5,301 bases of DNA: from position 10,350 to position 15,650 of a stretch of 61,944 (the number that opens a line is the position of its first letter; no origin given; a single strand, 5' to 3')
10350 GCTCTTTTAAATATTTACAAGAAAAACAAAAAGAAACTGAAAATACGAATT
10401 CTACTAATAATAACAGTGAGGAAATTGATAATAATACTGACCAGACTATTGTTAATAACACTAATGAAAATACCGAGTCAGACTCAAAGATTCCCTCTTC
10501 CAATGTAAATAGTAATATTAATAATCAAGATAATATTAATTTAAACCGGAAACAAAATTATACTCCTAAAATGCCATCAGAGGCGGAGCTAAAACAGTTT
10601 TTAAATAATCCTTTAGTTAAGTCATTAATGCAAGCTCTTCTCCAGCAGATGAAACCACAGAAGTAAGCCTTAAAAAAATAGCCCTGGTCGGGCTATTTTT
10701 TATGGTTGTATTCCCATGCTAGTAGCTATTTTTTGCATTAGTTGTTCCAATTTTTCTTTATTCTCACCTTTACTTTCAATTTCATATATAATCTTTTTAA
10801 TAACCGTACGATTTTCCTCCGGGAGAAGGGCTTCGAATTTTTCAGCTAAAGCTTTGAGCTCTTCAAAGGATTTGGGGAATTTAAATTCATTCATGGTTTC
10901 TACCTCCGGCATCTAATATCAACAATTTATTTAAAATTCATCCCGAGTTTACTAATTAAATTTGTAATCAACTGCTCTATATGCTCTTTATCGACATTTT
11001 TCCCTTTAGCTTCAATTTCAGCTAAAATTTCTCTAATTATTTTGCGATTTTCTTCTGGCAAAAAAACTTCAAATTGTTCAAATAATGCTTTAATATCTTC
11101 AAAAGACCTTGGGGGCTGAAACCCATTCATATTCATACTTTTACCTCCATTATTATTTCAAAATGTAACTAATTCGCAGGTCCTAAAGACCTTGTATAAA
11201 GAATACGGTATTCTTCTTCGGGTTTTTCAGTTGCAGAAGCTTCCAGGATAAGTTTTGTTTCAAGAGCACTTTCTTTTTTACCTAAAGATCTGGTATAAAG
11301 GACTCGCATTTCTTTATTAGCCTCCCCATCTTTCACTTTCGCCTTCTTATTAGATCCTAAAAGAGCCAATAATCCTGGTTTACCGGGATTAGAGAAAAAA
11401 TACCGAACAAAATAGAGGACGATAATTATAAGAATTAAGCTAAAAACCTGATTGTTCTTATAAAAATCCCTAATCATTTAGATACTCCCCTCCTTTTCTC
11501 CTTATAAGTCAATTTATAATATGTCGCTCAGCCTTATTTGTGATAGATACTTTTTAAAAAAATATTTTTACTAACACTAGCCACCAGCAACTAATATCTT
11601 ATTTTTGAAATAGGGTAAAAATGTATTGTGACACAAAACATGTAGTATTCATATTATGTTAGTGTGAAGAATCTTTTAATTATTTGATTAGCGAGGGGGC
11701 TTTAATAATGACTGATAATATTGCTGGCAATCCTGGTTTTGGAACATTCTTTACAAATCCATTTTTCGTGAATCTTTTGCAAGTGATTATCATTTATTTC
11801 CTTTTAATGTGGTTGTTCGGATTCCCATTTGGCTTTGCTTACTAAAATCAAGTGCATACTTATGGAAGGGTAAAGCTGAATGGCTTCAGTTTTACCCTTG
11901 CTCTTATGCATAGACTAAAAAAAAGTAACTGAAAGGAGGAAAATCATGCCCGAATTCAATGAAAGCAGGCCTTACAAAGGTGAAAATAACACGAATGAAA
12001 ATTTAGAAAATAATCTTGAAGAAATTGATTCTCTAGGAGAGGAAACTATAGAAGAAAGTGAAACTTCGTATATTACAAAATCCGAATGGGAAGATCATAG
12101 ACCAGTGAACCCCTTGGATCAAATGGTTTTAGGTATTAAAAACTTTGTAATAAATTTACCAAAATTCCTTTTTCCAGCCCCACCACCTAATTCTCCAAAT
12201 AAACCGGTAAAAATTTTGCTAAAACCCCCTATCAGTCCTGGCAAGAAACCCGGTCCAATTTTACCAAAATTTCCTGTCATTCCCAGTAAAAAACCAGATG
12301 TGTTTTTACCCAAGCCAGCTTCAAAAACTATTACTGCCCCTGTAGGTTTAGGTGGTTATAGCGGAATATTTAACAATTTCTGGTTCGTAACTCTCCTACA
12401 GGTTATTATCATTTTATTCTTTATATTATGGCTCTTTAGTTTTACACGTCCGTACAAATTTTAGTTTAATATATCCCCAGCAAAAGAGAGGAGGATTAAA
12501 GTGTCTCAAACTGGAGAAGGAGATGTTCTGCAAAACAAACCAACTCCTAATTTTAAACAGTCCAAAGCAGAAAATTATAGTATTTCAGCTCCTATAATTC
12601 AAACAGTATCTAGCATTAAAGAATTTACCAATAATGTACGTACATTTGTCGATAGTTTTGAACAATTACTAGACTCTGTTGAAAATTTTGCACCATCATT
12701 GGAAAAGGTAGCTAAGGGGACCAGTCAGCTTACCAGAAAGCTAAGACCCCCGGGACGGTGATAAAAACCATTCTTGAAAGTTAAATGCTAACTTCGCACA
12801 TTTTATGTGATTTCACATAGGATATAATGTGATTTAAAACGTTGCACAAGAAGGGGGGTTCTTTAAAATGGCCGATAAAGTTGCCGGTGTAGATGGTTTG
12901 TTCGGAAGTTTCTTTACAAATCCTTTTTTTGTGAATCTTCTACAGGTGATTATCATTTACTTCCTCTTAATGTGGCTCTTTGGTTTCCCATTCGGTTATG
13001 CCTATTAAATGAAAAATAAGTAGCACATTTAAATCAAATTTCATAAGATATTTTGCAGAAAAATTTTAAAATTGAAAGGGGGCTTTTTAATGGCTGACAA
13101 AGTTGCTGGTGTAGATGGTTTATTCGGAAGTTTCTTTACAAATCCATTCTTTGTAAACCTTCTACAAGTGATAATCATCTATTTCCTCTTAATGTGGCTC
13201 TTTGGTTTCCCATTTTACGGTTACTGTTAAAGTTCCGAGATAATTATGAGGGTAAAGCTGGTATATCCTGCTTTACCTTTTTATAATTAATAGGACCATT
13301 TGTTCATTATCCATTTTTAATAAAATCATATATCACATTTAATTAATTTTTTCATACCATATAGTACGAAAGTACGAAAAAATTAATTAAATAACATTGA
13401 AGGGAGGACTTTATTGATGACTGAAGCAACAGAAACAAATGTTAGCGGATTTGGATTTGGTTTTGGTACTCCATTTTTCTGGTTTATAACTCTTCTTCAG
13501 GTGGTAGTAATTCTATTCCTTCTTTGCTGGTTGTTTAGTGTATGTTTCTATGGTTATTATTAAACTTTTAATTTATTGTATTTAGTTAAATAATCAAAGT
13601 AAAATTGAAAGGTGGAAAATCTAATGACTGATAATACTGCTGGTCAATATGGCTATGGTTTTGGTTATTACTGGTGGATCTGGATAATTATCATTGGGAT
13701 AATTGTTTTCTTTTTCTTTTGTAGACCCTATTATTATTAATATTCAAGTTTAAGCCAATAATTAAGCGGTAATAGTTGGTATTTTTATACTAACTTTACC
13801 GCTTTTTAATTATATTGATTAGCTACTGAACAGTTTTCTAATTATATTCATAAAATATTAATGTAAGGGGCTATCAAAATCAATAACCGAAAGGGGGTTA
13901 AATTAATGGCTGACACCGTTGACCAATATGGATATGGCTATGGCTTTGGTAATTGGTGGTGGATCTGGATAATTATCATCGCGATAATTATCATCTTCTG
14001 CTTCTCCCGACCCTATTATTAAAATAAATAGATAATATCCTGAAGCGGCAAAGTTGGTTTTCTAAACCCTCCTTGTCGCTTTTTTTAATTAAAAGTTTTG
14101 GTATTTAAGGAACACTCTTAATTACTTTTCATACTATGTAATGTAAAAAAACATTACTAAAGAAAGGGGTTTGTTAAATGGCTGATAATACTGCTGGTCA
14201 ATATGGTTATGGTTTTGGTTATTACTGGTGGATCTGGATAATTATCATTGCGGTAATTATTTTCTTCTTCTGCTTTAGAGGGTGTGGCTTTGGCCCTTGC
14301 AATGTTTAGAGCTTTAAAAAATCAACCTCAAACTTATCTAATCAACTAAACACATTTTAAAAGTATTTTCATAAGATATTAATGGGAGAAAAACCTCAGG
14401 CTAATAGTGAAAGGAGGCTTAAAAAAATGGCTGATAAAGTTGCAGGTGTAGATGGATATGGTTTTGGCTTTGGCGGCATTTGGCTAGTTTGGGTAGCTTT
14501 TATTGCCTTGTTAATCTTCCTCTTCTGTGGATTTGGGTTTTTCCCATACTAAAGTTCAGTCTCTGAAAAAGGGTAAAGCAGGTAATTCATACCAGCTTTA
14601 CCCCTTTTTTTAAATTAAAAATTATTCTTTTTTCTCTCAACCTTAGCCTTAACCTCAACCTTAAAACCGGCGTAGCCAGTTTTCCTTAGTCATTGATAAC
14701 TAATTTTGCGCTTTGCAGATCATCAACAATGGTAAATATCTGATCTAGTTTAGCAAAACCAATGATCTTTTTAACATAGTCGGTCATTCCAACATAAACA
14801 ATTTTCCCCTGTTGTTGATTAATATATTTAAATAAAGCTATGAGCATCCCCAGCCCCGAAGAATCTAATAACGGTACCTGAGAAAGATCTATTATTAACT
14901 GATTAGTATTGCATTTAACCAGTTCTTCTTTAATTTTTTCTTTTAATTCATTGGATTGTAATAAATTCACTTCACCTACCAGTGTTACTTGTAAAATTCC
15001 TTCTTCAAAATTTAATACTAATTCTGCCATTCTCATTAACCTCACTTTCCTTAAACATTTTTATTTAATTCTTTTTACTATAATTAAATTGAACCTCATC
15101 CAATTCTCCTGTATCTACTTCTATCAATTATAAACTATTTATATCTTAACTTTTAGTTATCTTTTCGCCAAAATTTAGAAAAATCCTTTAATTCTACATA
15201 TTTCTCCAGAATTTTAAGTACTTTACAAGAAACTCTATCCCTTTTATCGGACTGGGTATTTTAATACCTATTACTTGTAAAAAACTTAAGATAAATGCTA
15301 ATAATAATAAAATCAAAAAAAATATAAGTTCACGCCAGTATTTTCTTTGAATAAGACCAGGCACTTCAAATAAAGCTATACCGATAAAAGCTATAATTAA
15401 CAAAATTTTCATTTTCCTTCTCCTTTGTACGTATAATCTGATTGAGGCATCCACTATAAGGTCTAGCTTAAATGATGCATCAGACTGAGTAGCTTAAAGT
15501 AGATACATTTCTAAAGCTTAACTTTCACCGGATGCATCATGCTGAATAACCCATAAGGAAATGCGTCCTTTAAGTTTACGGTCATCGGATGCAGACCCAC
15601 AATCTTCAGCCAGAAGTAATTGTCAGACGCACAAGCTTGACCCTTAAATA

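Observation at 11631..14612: Tandem array of eight 38-48 aa Gly/aromatic plus hydrophobic-helix peptide genes, invisible to the ORF track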

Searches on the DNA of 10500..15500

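Call 64: search_rna_families(source=window, start=10500, end=15500, threshold=evalue, max_evalue=1)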
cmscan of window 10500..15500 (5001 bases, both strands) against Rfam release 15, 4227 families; matches with E-value up to 1: 5.
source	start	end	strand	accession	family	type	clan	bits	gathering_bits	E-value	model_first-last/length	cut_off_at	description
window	13186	13286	+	RF00481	HCV_X3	Cis-reg;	-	25.4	65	0.13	1-105/105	no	Hepatitis C virus 3' X element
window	13240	13297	+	RF00468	HCV_SLVII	Cis-reg;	-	24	63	0.035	1-70/70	no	Hepatitis C virus stem-loop VII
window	13757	13813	+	RF03220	mir-2582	Gene; miRNA;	-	23.4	68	0.41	1-80/80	no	mir-2582 microRNA precursor family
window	13613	13686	+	RF02288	TtnuCD11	Gene; snRNA; snoRNA; CD-box;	-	19.1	70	0.53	1-74/74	no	Tetrahymena snoRNA TtnuCD11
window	15290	15362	+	RF02849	Ysr197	Gene; sRNA;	-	16.8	167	0.73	1-254/254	no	Yersinia sRNA 197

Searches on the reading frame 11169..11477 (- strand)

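Call 8: search_protein_families(library=pfam, max_evalue=0.001, proteins=[window:11169-11477:-])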
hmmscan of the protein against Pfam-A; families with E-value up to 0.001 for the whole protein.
window:11169-11477:- (102 aa): 0 families

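Call 52: search_protein_families(library=ncbifam, max_evalue=0.1, proteins=[window:11169-11477:-])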
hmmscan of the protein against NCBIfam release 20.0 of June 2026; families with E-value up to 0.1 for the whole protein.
window:11169-11477:- (102 aa): 2 families
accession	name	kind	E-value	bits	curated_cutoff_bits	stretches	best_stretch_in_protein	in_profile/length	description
TIGR03500.1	FliO_TIGR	equivalog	0.0037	17.3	55.25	0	14-70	5-44/70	flagellar biosynthetic protein FliO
NF041622.1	KwaA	equivalog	0.045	13.6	100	1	9-70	109-169/182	anti-phage protein KwaA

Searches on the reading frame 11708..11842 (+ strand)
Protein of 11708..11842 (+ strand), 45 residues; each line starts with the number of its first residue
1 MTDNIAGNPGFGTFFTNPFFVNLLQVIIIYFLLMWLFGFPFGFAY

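Call 3: search_protein_families(library=ncbifam, max_evalue=10, proteins=[window:11708-11842:+])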
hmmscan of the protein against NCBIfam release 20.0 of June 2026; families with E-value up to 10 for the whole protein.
seq(45 aa): 0 families

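Call 4: search_protein_families(library=pfam, max_evalue=10, proteins=[window:11708-11842:+])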
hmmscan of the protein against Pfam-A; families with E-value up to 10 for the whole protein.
seq(45 aa): 0 families

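Call 11: find_homologous_proteins(query=A1, max_evalue=0.01)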
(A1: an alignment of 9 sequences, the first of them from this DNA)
Query A1 (9 sequences) (45 aa, profile of the alignment): 7 proteins with E <= 0.01 among 1274 candidates.
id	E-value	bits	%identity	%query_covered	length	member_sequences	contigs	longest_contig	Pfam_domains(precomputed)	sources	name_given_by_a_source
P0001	1.1e-18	85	83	100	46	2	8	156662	-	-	-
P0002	7.8e-18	82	100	100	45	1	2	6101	-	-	-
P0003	3.0e-16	77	73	100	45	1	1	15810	-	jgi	-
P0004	3.6e-13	67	76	100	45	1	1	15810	-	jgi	-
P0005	1.7e-10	58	63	84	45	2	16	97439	-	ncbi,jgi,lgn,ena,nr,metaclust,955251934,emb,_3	ncbi:MAG: hypothetical protein GXY91_00635 [Clostridia bacterium]|nr:hypothetical protein [Clostridi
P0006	1.0e-9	56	31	71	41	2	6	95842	-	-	-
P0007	1.8e-5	42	58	87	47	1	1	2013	-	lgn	-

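Call 13: find_encoding_contigs(protein=P0003, flank=10000, max_places=4)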
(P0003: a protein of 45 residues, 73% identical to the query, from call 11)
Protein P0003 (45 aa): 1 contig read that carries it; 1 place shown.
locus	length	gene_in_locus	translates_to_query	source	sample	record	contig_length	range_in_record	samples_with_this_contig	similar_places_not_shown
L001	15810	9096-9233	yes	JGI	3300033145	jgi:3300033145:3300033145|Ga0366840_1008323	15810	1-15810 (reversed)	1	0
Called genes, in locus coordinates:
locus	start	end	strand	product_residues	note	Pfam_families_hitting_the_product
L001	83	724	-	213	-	-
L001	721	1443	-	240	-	PF01209:Ubie_methyltran (weak), PF13489:Methyltransf_23, PF13847:Methyltransf_31, PF08241:Methyltransf_11, PF08242:Methyltransf_12, PF13649:Methyltransf_25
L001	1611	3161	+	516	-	PF13704:Glyco_tranf_2_4 (faint), PF00535:Glycos_transf_2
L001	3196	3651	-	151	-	-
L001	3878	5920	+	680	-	PF00535:Glycos_transf_2, PF12895:ANAPC3 (faint), PF00515:TPR_1 (faint), PF07719:TPR_2 (faint), PF13181:TPR_8 (faint), PF13374:TPR_10 (faint), PF13424:TPR_12 (faint), PF13428:TPR_14 (faint), +3 more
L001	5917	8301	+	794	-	PF00535:Glycos_transf_2, PF10111:Glyco_tranf_2_2 (faint), PF12895:ANAPC3 (faint), PF13424:TPR_12 (faint), PF25064:ARM_TT21_5th (faint), PF00515:TPR_1 (faint), PF07719:TPR_2 (faint), PF00535:Glycos_transf_2, +8 more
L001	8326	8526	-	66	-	-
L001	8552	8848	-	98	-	-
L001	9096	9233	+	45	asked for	-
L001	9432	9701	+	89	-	-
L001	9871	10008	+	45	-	-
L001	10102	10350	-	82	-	-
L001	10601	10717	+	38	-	-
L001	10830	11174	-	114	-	PF01740:STAS, PF13466:STAS_2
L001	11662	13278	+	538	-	PF03323:GerA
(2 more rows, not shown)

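Call 14: find_encoding_contigs(protein=P0005, flank=10000, max_places=6)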
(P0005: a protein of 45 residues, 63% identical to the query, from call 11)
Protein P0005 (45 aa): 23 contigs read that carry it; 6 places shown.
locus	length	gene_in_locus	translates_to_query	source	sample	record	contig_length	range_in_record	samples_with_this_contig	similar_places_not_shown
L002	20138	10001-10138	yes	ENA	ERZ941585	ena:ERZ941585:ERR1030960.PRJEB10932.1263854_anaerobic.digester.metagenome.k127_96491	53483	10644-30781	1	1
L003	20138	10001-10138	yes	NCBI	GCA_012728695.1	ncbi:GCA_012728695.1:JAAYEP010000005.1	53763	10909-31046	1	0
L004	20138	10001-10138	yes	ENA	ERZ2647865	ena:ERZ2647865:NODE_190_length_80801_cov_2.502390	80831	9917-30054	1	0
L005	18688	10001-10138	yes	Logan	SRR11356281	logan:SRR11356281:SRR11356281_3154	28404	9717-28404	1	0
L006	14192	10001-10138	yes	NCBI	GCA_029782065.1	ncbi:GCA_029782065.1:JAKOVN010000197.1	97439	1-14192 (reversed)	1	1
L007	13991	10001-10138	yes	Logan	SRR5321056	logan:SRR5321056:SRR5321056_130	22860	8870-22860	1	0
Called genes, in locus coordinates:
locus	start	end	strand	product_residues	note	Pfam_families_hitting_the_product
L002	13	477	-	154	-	PF04074:DUF386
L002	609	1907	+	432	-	PF12838:Fer4_7 (faint), PF02906:Fe_hyd_lg_C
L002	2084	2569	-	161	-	PF20587:DUF6789 (faint)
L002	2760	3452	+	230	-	-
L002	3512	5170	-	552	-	PF15892:BNR_4 (faint), PF13088:BNR_2 (weak), PF28159:CEP89 (weak)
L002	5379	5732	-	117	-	-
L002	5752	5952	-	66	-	-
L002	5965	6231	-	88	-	-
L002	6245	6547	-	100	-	-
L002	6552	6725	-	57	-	-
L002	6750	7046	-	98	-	-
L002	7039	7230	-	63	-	-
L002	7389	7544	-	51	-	-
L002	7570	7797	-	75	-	-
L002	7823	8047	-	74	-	-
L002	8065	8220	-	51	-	-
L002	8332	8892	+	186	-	-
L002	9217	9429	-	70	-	-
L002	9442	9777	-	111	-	-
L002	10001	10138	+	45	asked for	-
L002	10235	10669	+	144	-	-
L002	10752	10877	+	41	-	-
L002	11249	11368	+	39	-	-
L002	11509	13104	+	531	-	PF03323:GerA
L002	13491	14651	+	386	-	PF25198:Spore_GerAC_N, PF05504:Spore_GerAC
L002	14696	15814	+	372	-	PF03845:Spore_permease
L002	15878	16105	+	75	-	-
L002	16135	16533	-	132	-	PF12953:DUF3842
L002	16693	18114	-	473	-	PF07690:MFS_1, PF00083:Sugar_tr (weak), PF05977:MFS_3 (weak), PF07690:MFS_1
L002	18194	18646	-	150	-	PF04284:DUF441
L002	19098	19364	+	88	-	PF10942:DUF2619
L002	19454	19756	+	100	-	PF07870:DUF1657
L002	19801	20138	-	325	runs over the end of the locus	PF04471:Mrr_cat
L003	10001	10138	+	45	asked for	-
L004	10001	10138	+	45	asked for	-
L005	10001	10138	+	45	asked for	-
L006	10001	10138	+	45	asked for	-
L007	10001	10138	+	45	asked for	-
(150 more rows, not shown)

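Call 18: find_encoding_contigs(protein=P0001, flank=3000, max_places=8)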
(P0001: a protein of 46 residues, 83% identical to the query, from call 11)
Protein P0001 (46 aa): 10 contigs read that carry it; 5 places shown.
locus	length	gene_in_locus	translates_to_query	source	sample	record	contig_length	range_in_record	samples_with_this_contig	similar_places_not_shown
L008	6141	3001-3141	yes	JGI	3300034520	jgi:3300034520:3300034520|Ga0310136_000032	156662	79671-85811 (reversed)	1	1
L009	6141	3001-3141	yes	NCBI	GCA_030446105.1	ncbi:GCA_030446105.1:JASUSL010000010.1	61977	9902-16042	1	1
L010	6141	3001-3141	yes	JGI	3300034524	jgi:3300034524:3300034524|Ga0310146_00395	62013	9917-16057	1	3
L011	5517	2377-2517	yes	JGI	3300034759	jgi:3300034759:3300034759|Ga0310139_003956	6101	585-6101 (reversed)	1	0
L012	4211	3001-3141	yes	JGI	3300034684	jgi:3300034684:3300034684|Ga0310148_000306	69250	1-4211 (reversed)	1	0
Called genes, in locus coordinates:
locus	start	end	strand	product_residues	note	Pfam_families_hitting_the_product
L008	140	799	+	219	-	-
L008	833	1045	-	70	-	-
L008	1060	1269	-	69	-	-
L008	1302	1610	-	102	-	-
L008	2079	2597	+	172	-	-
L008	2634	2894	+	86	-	-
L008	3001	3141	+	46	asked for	-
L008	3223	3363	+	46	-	-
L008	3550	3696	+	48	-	-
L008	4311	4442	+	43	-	-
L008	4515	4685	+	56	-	-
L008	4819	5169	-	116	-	PF01740:STAS, PF13466:STAS_2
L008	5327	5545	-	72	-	-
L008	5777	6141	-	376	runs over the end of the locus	PF03845:Spore_permease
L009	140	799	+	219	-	-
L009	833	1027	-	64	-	-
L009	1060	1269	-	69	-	-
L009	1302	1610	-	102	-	-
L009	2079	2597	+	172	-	-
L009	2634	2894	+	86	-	-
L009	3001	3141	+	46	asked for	-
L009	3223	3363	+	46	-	-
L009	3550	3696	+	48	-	-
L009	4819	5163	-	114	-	PF01740:STAS, PF13466:STAS_2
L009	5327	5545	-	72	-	-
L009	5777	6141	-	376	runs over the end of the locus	PF03845:Spore_permease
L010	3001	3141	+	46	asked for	-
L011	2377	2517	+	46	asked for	-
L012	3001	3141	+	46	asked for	-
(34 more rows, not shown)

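Call 19: find_encoding_contigs(protein=P0007, flank=10000, max_places=4)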
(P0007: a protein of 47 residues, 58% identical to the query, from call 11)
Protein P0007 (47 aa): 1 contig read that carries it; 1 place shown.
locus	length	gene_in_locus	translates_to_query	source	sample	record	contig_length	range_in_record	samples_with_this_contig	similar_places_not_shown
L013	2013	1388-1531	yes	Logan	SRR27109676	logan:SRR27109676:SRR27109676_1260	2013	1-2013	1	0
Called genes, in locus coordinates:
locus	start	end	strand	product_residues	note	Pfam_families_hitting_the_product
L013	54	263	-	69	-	-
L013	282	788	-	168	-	-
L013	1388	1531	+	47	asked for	-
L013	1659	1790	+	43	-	-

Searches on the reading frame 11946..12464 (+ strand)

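Call 3: search_protein_families(library=ncbifam, max_evalue=10, proteins=[window:11946-12461:+])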
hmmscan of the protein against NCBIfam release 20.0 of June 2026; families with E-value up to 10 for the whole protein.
seq(172 aa): 1 family
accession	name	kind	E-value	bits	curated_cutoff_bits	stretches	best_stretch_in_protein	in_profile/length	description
NF041228.1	BagJ_FevB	exception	0.07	12.1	800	1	114-149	252-291/452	bagremycin/ferroverdin transporter BagJ/FevB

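Call 4: search_protein_families(library=pfam, max_evalue=10, proteins=[window:11946-12461:+])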
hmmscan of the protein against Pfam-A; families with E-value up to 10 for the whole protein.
seq(172 aa): 0 families

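Call 68: search_protein_families(library=phrogs, max_evalue=0.1, proteins=[window:11946-12464:+])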
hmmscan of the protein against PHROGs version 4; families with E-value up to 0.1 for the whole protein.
window:11946-12464:+ (172 aa): 0 families

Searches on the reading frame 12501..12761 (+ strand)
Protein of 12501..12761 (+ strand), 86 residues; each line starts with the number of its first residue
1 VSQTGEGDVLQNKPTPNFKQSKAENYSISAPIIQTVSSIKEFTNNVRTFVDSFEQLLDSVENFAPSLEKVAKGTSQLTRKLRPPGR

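Call 3: search_protein_families(library=ncbifam, max_evalue=10, proteins=[window:12501-12758:+])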
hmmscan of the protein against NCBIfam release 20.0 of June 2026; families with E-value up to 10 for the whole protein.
seq(86 aa): 1 family
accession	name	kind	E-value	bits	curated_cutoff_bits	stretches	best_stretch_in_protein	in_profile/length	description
NF011857.0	PRK15329.1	equivalog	0.23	11.2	99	1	34-72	92-130/138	chaperone SicP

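Call 4: search_protein_families(library=pfam, max_evalue=10, proteins=[window:12501-12758:+])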
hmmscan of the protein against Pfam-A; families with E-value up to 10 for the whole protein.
seq(86 aa): 4 families
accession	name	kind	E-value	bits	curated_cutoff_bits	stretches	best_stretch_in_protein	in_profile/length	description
PF09403.15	FadA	-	0.012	16.4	28.5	1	19-75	31-86/99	Adhesion protein FadA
PF20667.3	Sec10_N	-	0.089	13.3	27.4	1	40-81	38-79/118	Exocyst complex component Sec10, N-terminal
PF14931.11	IFT20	-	0.13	12.9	27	1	34-69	23-58/119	Intraflagellar transport complex B, subunit 20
PF12699.13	phiKZ_IP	-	0.16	11.5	27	1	34-80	291-337/387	phiKZ-like phage internal head proteins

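Call 55: find_homologous_proteins(query=window:12501-12758:+, max_evalue=0.001)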
Query window:12501-12758:+ (86 aa): 2 proteins with E <= 0.001 among 2 candidates.
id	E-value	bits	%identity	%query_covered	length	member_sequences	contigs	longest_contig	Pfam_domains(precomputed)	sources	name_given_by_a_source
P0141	5.8e-48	178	100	100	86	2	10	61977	-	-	-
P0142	8.3e-19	85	52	100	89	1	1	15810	-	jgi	-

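Call 68: search_protein_families(library=phrogs, max_evalue=0.1, proteins=[window:12501-12761:+])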
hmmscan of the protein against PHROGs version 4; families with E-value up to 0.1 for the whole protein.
window:12501-12761:+ (86 aa): 1 family
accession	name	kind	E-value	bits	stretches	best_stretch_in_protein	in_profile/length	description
phrog_5620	-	unknown function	0.017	16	1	47-70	22-45/60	-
